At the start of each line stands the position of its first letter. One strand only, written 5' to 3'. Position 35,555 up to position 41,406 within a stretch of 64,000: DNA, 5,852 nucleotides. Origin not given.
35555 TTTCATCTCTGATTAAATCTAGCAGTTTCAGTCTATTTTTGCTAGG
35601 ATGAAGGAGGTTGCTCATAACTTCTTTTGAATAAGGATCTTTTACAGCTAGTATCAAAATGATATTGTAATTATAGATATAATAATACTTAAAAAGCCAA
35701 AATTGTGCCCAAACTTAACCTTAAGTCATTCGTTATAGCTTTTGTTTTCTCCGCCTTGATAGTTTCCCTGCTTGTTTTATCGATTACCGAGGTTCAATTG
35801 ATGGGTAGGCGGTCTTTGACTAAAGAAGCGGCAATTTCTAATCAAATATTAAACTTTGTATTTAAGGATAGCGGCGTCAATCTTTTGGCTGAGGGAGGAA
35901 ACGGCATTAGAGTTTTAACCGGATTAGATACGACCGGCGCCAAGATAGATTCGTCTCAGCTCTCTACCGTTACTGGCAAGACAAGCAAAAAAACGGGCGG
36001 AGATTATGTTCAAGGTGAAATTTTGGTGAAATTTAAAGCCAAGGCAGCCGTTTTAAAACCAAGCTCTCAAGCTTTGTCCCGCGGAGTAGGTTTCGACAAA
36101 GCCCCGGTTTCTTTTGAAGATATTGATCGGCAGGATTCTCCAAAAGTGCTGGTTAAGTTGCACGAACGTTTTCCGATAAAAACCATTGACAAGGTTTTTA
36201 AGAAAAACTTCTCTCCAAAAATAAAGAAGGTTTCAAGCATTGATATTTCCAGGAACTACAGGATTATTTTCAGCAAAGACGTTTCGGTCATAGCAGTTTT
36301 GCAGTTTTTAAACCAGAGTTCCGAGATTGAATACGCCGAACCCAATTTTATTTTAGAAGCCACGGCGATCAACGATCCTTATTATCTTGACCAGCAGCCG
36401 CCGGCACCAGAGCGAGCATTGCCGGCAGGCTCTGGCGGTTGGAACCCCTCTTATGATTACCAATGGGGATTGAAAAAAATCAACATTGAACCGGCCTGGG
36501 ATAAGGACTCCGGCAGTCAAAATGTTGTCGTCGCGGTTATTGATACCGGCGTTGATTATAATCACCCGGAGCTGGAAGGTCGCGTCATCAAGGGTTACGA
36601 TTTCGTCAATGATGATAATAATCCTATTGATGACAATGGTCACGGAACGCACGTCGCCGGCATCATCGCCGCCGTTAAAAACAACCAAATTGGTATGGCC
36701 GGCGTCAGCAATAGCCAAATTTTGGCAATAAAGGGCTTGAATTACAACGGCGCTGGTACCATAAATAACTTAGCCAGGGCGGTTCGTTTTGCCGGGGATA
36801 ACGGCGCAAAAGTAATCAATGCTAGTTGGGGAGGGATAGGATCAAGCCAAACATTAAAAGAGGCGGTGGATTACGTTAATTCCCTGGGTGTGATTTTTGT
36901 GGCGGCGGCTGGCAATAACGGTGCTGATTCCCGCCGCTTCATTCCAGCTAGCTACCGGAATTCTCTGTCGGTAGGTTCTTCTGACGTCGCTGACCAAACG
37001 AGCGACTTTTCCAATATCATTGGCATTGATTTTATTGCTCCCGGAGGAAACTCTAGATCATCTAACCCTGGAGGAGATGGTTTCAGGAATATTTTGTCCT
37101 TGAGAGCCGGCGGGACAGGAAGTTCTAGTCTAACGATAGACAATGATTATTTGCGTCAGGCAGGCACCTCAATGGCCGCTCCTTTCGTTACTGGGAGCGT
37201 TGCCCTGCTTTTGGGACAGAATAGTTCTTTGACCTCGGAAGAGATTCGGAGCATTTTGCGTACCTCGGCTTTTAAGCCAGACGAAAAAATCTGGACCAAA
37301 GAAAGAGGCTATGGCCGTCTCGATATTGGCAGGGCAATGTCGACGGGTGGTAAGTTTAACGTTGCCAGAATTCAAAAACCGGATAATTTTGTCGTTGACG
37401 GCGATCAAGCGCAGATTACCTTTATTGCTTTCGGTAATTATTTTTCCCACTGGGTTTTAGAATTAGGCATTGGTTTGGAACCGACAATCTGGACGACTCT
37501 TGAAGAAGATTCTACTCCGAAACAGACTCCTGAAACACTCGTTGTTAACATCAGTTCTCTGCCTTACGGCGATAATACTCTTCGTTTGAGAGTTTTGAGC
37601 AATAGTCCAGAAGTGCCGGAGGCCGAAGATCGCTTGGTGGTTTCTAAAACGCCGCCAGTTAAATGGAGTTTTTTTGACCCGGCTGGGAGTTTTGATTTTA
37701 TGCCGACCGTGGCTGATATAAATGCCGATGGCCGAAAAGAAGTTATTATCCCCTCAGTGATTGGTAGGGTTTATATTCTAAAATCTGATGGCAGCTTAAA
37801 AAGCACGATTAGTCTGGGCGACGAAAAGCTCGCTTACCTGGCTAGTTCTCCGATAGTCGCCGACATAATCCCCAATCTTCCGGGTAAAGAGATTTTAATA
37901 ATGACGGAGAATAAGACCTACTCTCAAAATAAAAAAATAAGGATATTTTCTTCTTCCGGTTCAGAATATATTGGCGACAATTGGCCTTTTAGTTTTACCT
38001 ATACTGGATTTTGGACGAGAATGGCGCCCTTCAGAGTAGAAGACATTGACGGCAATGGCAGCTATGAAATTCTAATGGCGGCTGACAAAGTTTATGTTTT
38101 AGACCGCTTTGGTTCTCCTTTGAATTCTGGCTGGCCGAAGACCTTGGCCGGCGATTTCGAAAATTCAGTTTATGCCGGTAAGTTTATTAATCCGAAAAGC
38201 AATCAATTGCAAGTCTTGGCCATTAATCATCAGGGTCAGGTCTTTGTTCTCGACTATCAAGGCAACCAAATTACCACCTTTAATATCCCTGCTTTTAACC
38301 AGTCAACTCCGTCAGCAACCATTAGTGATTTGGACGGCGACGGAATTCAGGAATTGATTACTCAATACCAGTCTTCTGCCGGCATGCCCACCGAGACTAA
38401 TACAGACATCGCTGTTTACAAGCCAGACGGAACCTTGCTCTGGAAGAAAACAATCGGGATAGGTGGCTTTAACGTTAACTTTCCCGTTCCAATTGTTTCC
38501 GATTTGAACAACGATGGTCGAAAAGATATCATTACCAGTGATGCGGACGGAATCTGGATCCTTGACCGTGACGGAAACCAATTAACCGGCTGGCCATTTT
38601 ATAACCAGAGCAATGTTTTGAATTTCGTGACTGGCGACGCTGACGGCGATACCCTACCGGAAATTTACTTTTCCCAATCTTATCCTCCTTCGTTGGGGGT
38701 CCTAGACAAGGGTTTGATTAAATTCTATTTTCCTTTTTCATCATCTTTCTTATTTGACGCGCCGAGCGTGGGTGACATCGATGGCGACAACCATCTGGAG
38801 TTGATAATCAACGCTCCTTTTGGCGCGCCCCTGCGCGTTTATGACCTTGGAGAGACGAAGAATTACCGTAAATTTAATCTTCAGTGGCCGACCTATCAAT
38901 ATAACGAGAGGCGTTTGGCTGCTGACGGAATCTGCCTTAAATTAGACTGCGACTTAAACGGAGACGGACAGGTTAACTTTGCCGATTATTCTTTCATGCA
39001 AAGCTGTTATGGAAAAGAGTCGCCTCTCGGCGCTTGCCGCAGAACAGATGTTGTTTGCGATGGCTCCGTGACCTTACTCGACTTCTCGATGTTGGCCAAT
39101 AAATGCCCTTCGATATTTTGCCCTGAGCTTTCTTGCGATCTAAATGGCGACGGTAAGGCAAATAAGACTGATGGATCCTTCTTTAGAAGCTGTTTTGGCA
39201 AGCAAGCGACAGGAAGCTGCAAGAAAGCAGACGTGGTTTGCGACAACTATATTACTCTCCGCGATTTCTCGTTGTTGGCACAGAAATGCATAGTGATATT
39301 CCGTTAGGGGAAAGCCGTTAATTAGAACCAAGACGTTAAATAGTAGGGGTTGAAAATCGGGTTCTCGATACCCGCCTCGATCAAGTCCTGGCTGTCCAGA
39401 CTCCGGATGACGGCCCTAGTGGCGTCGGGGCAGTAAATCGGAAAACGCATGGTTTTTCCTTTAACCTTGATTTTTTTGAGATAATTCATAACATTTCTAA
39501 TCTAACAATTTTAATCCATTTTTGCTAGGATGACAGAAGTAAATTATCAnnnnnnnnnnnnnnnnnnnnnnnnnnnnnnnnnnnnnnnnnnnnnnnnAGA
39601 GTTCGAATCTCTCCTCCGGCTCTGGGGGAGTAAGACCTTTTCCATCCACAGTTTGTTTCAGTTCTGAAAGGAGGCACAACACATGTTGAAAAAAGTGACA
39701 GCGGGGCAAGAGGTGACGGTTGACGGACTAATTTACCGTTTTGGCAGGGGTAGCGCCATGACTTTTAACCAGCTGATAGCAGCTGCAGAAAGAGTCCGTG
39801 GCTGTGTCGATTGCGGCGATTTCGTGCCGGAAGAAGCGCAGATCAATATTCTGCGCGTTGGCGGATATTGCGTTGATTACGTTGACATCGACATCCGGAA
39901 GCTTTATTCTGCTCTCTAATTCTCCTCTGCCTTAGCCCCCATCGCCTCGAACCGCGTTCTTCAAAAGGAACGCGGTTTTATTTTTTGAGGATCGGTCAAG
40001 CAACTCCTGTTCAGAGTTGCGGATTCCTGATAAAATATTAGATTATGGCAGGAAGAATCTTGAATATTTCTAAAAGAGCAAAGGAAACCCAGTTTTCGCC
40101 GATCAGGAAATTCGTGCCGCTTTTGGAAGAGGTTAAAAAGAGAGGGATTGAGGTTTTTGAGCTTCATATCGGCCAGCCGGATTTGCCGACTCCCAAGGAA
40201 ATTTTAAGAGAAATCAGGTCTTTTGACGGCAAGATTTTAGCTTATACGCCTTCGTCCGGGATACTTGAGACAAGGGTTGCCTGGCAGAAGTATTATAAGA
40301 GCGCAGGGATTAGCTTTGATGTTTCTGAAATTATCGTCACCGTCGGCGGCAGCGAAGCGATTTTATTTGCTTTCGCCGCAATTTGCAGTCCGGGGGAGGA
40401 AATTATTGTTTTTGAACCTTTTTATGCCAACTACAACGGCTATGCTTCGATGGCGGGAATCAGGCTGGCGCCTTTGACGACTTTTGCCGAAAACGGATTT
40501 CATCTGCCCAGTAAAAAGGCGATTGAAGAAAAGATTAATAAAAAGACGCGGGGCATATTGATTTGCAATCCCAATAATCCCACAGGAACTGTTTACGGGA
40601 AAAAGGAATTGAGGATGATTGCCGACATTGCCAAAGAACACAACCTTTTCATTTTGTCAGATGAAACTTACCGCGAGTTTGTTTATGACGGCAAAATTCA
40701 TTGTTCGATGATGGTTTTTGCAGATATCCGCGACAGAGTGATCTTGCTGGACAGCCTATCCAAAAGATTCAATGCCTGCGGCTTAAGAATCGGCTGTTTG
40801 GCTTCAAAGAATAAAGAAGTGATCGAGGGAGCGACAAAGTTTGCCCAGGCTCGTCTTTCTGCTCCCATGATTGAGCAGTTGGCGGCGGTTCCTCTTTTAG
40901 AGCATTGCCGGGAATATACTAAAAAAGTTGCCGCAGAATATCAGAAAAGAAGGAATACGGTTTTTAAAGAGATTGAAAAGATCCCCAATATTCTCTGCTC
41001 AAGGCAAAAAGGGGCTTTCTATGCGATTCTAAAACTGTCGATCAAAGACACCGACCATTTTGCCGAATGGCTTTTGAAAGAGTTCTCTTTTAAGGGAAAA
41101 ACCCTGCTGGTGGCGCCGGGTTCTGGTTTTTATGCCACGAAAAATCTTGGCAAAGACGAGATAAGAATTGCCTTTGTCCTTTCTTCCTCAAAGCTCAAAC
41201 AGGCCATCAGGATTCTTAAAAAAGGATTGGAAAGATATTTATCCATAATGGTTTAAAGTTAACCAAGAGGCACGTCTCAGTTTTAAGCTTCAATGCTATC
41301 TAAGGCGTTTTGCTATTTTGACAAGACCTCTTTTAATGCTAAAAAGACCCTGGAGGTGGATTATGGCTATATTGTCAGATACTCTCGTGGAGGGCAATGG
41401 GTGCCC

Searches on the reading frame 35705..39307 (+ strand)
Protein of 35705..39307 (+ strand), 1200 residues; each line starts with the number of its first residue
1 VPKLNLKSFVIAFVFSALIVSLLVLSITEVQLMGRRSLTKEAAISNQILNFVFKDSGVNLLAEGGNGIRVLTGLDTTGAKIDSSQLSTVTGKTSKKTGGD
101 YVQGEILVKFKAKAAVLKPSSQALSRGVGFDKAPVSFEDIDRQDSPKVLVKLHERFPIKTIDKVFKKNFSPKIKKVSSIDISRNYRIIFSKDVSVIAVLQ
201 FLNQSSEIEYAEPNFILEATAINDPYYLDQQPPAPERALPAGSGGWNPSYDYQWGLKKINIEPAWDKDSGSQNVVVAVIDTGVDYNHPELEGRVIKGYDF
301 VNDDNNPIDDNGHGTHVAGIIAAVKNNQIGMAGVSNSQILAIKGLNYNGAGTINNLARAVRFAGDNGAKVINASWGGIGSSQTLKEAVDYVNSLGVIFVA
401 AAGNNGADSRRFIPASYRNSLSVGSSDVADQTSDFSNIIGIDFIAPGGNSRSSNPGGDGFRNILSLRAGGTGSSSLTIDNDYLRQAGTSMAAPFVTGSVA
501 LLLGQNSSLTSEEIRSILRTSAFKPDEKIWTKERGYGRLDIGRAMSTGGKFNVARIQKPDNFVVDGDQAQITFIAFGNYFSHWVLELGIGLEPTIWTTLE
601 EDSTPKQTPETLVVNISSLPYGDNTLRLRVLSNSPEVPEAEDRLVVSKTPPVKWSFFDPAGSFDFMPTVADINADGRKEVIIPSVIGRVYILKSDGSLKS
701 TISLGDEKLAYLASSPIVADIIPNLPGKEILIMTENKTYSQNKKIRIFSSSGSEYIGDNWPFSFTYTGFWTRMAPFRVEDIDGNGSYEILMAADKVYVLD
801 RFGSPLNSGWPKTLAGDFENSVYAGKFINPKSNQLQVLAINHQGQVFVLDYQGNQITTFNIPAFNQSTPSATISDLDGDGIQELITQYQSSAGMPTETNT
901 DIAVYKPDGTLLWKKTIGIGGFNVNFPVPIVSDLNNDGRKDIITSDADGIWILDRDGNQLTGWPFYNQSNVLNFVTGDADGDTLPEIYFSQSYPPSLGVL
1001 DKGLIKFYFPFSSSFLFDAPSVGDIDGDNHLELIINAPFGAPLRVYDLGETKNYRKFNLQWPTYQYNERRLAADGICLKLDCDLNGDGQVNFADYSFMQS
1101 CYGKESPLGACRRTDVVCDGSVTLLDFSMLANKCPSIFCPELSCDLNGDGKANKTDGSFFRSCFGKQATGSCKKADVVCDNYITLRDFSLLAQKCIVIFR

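Call 83: search_protein_families(library=pfam, proteins=[window:35705-39307:+], max_evalue=0.0001)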
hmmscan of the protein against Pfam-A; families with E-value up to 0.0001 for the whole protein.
window:35705-39307:+ (1200 aa): 7 families
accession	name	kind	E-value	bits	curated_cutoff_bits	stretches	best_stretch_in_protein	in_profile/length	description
PF00082.27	Peptidase_S8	-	5.4e-53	180.6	21.8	1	272-537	2-288/288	Subtilase family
PF13517.12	FG-GAP_3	-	2.5e-16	60.5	26.9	1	933-988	1-60/61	FG-GAP-like repeat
PF01839.29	FG-GAP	-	5.8e-12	45.6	22.1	0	1019-1040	4-25/37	FG-GAP repeat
PF00404.24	Dockerin_1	-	1.9e-11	44.4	22.9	1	1083-1133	3-55/57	Dockerin type I domain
PF25292.1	Beta-prop_CGLA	-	1e-09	38.7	26.8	0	902-974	11-78/316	Lambda-carrageenase beta-propeller domain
PF22148.1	Fervidolysin_NPro-like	-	2.6e-08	34.6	21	0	91-115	5-30/81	Fervidolysin N-terminal prodomain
PF21348.3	RGL11_C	-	1.3e-07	31.2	27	0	863-950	19-112/490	Rhamnogalacturonan lyase family 11, C-terminal domain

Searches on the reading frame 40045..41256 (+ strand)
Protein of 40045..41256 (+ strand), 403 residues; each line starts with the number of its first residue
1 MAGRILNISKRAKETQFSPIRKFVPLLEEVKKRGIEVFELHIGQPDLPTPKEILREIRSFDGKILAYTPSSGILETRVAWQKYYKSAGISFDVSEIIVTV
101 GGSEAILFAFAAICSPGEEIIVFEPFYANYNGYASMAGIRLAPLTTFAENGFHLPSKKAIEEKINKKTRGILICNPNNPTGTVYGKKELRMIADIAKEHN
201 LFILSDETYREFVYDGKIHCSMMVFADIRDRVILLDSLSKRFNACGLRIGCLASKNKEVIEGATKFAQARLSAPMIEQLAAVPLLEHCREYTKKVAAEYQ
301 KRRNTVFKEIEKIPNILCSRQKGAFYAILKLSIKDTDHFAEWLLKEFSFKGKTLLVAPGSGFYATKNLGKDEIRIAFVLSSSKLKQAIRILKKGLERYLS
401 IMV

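Call 83: search_protein_families(library=pfam, proteins=[window:40045-41256:+], max_evalue=0.0001)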
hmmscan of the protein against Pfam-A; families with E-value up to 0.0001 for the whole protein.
window:40045-41256:+ (403 aa): 2 families
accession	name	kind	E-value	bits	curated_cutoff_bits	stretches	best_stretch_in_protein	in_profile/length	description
PF00155.27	Aminotran_1_2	-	2.2e-56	192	19.7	1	36-390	2-360/361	Aminotransferase class I and II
PF01212.27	Beta_elim_lyase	-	6.6e-06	26.1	27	1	91-208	45-170/288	Beta-eliminating lyase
